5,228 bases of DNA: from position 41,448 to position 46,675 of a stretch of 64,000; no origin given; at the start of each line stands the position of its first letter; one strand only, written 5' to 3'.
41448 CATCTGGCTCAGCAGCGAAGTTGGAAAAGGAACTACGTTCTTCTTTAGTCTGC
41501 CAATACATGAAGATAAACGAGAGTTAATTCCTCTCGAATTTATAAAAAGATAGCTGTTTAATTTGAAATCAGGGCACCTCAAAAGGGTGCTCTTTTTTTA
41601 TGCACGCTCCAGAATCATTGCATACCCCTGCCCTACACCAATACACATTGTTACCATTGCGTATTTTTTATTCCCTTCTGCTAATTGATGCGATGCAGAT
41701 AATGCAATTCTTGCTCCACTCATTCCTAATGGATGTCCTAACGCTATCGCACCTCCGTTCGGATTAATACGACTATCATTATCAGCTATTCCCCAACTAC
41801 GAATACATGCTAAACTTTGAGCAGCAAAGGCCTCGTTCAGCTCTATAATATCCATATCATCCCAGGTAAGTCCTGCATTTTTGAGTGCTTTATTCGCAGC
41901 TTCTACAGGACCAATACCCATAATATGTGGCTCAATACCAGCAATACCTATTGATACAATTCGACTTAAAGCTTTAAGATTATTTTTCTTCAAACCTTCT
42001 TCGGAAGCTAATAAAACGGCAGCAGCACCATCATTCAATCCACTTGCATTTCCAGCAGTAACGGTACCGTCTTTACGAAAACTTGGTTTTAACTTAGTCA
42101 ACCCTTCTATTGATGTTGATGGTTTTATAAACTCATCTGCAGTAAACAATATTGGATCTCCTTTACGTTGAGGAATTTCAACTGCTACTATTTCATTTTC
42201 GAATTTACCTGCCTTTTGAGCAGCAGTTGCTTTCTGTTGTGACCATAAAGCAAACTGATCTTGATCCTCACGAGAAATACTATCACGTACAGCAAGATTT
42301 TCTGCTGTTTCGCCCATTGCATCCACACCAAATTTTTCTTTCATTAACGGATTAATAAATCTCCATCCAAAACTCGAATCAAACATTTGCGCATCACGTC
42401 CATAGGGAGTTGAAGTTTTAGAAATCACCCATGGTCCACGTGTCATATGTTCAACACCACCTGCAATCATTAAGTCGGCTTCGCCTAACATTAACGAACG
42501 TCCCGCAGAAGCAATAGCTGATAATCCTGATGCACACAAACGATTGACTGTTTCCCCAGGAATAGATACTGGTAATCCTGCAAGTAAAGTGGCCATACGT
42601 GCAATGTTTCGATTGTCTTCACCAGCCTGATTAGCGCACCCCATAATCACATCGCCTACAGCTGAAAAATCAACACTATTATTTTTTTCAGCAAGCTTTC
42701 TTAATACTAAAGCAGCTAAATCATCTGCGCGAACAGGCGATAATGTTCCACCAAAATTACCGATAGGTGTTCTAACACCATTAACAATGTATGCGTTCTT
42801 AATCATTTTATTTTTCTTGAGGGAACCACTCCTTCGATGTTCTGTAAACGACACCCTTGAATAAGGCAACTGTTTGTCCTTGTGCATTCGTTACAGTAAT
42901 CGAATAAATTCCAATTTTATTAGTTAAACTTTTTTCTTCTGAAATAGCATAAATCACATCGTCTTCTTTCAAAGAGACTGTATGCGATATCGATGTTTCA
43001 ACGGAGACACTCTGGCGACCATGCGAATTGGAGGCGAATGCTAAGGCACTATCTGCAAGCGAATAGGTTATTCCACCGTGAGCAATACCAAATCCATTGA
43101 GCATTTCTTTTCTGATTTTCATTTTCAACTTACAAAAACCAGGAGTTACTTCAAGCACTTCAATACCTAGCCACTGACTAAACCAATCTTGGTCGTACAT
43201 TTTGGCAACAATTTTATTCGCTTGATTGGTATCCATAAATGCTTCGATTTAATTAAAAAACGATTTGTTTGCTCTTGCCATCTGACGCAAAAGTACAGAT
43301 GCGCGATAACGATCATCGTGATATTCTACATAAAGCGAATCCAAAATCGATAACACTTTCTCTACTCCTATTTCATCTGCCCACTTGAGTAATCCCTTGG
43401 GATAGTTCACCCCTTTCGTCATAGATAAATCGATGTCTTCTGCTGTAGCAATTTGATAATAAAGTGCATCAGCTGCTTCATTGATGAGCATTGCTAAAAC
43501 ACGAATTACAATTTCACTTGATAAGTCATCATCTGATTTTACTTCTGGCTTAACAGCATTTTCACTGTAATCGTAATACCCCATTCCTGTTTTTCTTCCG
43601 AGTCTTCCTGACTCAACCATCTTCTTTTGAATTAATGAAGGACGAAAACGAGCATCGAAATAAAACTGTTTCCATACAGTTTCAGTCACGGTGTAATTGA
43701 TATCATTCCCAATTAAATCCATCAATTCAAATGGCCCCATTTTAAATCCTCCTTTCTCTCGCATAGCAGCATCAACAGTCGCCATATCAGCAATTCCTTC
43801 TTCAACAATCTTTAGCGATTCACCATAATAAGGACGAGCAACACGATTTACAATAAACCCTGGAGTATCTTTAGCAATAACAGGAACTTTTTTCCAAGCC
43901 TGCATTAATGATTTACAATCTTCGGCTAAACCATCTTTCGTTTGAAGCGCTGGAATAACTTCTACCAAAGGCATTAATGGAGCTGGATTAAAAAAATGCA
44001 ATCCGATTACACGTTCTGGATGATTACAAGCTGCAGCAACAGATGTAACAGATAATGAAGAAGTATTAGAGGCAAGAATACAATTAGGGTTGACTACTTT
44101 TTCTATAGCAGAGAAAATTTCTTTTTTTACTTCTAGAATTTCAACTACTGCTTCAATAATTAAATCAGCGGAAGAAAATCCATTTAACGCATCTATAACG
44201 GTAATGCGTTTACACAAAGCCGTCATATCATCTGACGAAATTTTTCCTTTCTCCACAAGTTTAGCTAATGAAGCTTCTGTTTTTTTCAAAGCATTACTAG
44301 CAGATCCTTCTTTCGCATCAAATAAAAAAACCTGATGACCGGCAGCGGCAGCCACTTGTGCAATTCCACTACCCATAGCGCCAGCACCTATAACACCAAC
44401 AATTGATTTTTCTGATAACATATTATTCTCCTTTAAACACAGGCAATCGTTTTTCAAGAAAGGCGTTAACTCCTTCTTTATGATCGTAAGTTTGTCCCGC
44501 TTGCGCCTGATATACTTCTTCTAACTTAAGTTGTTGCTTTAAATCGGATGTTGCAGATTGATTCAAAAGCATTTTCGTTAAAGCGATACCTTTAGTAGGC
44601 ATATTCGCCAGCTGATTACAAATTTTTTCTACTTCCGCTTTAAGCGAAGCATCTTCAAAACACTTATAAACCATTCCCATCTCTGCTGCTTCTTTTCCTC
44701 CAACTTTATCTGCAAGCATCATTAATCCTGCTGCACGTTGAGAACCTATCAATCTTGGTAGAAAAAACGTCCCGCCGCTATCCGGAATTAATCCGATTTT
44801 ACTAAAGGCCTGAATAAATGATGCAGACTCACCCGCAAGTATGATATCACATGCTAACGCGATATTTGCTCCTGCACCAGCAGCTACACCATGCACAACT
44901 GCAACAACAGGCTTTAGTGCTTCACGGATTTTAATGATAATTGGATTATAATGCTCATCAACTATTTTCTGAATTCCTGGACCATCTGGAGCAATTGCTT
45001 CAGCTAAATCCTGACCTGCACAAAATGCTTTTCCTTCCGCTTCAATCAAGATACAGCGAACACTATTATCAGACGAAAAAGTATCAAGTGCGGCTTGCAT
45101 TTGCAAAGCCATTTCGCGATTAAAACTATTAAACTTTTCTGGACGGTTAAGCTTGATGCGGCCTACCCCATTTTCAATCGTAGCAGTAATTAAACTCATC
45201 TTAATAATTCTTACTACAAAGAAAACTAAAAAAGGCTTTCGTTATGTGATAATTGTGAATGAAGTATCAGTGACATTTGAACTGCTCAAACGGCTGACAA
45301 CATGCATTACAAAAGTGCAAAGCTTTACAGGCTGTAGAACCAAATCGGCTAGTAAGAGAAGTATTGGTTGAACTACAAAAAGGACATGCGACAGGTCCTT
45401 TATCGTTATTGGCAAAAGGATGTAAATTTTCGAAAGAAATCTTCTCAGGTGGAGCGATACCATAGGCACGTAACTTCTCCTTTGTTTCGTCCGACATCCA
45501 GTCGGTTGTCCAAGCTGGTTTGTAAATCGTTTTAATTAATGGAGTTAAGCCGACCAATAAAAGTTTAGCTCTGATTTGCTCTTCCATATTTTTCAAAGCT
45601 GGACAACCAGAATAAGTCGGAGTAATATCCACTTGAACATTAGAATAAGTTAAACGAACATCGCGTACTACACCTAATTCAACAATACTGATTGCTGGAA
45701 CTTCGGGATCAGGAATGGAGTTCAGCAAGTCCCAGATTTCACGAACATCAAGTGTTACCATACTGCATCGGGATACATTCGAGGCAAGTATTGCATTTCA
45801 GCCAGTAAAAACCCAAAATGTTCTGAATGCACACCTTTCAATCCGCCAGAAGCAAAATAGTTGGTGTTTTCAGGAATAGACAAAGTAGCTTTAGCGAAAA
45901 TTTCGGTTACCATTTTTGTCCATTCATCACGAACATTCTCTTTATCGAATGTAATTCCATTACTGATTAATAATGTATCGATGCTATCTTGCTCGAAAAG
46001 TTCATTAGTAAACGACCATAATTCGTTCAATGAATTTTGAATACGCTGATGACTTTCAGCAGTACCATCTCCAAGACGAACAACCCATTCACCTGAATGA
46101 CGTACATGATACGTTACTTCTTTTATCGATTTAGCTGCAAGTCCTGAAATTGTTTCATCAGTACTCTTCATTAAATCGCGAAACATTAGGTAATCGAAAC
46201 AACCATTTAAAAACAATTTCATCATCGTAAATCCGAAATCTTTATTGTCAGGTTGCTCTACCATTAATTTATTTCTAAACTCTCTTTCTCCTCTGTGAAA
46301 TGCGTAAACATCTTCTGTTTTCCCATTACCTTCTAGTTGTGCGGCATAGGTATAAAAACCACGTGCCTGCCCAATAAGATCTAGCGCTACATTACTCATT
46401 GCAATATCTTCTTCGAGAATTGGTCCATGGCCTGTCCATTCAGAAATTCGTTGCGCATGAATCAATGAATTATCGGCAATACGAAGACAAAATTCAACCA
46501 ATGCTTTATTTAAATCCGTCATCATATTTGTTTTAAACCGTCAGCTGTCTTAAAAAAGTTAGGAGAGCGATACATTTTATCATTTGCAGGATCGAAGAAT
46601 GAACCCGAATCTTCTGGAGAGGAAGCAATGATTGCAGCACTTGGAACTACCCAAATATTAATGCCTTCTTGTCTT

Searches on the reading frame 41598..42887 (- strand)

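Call 31: search_protein_families(library=pfam, proteins=[window:41598-42887:-], max_evalue=0.001)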
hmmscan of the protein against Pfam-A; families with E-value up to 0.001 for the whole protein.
window:41598-42887:- (429 aa): 4 families
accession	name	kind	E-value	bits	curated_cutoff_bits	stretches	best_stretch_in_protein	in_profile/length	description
PF00108.29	Thiolase_N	-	1.6e-78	264.1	26.4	1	33-297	2-260/260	Thiolase, N-terminal domain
PF02803.24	Thiolase_C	-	7.8e-44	148.7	27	1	305-428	2-123/123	Thiolase, C-terminal domain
PF00109.32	ketoacyl-synt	-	3.9e-07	30.4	20.8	1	114-149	170-205/252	Beta-ketoacyl synthase, N-terminal domain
PF22691.2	Thiolase_C_1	-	0.00028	21.1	28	0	328-369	21-62/144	Thiolase C-terminal domain-like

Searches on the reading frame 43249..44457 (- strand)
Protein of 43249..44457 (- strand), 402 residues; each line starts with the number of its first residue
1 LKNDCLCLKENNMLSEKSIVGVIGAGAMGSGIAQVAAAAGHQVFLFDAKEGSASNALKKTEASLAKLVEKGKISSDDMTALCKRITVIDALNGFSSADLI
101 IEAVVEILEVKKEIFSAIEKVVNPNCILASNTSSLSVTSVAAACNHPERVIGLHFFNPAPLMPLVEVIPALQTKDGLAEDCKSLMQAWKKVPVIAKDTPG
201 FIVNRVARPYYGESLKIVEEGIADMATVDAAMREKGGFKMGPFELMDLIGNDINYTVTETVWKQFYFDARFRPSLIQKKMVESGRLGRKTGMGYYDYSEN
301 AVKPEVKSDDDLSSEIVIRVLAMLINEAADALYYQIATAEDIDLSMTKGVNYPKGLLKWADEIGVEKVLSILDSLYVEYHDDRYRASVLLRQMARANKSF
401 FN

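Call 31: search_protein_families(library=pfam, proteins=[window:43249-44457:-], max_evalue=0.001)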
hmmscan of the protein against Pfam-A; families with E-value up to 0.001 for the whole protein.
window:43249-44457:- (402 aa): 6 families
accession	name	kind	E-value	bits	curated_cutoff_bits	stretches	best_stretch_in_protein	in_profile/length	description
PF02737.24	3HCDH_N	-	1.1e-61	208.3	22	1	20-198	2-180/180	3-hydroxyacyl-CoA dehydrogenase, NAD binding domain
PF00725.27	3HCDH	-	3.9e-50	168.8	22.1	2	200-297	1-97/97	3-hydroxyacyl-CoA dehydrogenase, C-terminal domain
PF03446.21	NAD_binding_2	-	1.7e-05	25.4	21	1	20-72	2-43/161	NAD binding domain of 6-phosphogluconate dehydrogenase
PF03807.23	F420_oxidored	-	0.00014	22.8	21.6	1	20-89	2-73/94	NADP oxidoreductase coenzyme F420-dependent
PF01266.30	DAO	-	0.00022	21.3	27.9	1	20-55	2-37/353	FAD dependent oxidoreductase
PF02826.25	2-Hacid_dh_C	-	0.00032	20.6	25.1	1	17-70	36-91/178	D-isomer specific 2-hydroxyacid dehydrogenase, NAD binding domain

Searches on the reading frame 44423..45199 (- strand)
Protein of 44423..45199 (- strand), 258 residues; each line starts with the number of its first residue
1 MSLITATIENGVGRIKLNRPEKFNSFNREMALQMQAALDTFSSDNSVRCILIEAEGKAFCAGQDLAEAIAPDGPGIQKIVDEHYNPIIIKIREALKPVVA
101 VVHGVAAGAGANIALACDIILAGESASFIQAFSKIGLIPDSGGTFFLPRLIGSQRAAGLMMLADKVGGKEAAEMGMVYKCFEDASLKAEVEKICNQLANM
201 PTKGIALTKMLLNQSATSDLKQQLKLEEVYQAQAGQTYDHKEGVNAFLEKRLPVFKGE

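Call 31: search_protein_families(library=pfam, proteins=[window:44423-45199:-], max_evalue=0.001)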
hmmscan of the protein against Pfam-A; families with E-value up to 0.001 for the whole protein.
window:44423-45199:- (258 aa): 2 families
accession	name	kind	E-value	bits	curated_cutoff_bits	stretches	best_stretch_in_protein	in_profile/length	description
PF00378.25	ECH_1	-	1.6e-62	211.6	27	1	8-257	2-250/251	Enoyl-CoA hydratase/isomerase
PF16113.10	ECH_2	-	6.3e-34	118.4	27.2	1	12-195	1-186/335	Enoyl-CoA hydratase/isomerase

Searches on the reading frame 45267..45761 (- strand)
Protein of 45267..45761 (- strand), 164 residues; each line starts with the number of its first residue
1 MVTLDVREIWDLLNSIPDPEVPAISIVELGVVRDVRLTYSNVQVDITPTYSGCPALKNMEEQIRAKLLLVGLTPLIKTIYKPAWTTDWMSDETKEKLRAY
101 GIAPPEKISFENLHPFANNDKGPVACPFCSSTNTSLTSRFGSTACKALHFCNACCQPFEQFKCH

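Call 31: search_protein_families(library=pfam, proteins=[window:45267-45761:-], max_evalue=0.001)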
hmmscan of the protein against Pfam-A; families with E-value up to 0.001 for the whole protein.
window:45267-45761:- (164 aa): 2 families
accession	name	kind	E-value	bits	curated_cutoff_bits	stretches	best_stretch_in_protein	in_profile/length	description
PF23451.1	Zn_ribbon_PaaD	-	3e-19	68.8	27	1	118-162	9-53/53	PaaD zinc beta ribbon domain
PF01883.24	FeS_assembly_P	-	7.3e-15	55.4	23.5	1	8-67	3-61/73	Iron-sulfur cluster assembly protein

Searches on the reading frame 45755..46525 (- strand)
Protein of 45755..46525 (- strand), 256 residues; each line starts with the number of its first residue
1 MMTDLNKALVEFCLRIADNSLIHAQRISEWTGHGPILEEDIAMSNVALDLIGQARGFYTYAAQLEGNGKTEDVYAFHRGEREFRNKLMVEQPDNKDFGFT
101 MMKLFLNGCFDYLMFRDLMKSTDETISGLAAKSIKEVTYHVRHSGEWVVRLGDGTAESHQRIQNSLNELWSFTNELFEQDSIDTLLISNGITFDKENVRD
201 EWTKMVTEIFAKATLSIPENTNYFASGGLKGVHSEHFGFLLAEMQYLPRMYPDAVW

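Call 31: search_protein_families(library=pfam, proteins=[window:45755-46525:-], max_evalue=0.001)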
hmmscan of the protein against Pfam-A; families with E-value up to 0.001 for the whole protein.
window:45755-46525:- (256 aa): 1 family
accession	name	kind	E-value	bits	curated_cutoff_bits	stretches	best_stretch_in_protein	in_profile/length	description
PF05138.18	PaaA_PaaC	-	4.9e-85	285.4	28.5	1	3-256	12-263/263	Phenylacetic acid catabolic protein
